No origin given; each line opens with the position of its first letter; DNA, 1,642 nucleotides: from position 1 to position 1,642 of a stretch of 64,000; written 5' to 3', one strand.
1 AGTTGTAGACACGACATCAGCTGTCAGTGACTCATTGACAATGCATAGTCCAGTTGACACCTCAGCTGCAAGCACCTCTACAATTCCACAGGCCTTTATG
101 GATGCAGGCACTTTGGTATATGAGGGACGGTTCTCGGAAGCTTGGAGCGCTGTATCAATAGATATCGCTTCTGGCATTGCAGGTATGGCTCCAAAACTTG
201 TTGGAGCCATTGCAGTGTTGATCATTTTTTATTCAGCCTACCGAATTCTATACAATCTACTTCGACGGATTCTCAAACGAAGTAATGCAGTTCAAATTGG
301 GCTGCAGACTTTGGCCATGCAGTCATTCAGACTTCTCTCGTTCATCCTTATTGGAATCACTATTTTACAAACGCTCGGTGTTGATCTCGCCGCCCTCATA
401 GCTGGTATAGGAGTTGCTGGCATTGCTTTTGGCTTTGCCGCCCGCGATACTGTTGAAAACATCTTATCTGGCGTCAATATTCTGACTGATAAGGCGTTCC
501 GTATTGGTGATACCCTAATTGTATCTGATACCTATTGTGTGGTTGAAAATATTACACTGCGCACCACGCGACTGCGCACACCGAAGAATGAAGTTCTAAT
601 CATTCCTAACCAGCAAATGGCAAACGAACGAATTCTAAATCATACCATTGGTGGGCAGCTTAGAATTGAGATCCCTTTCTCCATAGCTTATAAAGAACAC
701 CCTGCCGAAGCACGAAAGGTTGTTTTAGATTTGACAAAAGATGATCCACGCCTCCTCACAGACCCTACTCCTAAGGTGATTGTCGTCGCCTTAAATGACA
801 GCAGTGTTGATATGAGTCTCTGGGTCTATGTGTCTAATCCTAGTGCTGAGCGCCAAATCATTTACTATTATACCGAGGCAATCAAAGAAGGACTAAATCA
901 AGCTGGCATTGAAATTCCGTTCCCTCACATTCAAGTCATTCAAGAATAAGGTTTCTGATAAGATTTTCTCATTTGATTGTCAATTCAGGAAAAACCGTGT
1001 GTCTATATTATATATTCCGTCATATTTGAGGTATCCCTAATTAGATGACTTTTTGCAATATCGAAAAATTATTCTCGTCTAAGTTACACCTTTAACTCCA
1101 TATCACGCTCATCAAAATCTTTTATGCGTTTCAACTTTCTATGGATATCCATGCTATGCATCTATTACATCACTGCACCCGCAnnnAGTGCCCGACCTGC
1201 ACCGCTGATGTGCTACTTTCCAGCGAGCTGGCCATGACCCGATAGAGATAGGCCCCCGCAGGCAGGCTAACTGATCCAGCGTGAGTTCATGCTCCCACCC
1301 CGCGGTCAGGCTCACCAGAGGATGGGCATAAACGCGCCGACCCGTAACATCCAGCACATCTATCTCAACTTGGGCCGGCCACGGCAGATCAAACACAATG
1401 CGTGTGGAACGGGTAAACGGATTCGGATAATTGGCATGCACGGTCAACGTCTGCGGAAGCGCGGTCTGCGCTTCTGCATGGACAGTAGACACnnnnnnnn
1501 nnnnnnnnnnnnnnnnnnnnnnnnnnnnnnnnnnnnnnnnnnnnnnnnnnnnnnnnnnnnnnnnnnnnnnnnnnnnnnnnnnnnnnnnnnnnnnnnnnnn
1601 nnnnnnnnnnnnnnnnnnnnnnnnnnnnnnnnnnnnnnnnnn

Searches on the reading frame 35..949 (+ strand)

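Call 10: search_protein_families(library=pfam, proteins=[window:35-949:+], max_evalue=0.001)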
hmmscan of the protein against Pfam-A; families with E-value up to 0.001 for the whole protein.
window:35-949:+ (304 aa): 4 families
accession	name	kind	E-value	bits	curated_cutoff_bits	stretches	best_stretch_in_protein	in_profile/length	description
PF00924.24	MS_channel_2nd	-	1.1e-18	67.5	20.2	1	138-204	1-67/68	Mechanosensitive ion channel, beta-domain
PF21082.3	MS_channel_3rd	-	8.4e-09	36.2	21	1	211-294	1-88/88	Mechanosensitive ion channel MscS, C-terminal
PF21088.3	MS_channel_1st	-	3.6e-06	27.3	23.1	1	99-136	4-41/42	Mechanosensitive ion channel, transmembrane helices 2/3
PF05552.17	MS_channel_1st_1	-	9.2e-06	25.9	22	1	46-84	8-46/50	Mechanosensitive ion channel, conserved TM helix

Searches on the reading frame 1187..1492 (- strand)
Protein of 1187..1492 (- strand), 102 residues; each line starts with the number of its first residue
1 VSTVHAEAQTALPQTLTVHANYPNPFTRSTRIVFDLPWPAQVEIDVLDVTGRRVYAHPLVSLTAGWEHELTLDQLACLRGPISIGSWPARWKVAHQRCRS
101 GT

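Call 40: search_protein_families(library=pfam, proteins=[window:1187-1492:-], max_evalue=1)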
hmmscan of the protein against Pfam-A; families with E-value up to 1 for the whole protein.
seq(102 aa): 1 family
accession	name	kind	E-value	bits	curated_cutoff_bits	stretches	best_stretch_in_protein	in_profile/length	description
PF18962.6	Por_Secre_tail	-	0.012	16.3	27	1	22-54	2-34/75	Secretion system C-terminal sorting domain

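Call 41: search_protein_families(library=ncbifam, proteins=[window:1187-1492:-], max_evalue=1)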
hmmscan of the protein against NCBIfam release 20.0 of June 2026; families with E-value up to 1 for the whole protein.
seq(102 aa): 4 families
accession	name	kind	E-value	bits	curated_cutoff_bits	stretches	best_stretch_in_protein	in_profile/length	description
NF052323.1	T9SSA_dep_M6i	equivalog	7.9e-06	24.1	600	1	20-73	959-1011/1043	T9SS-dependent M6-like inactivated metalloprotease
TIGR04183.1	Por_Secre_tail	domain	0.00096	19.1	23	1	22-56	2-35/72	T9SS type A sorting domain-containing protein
NF033707.1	T9SS_sortase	equivalog_domain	0.0013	16.4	420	1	15-57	995-1040/1095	type IX secretion system sortase PorU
NF038113.1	T9SSA_dep_M36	equivalog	0.0016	16.6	885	1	17-57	791-831/869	T9SS-dependent M36 family metallopeptidase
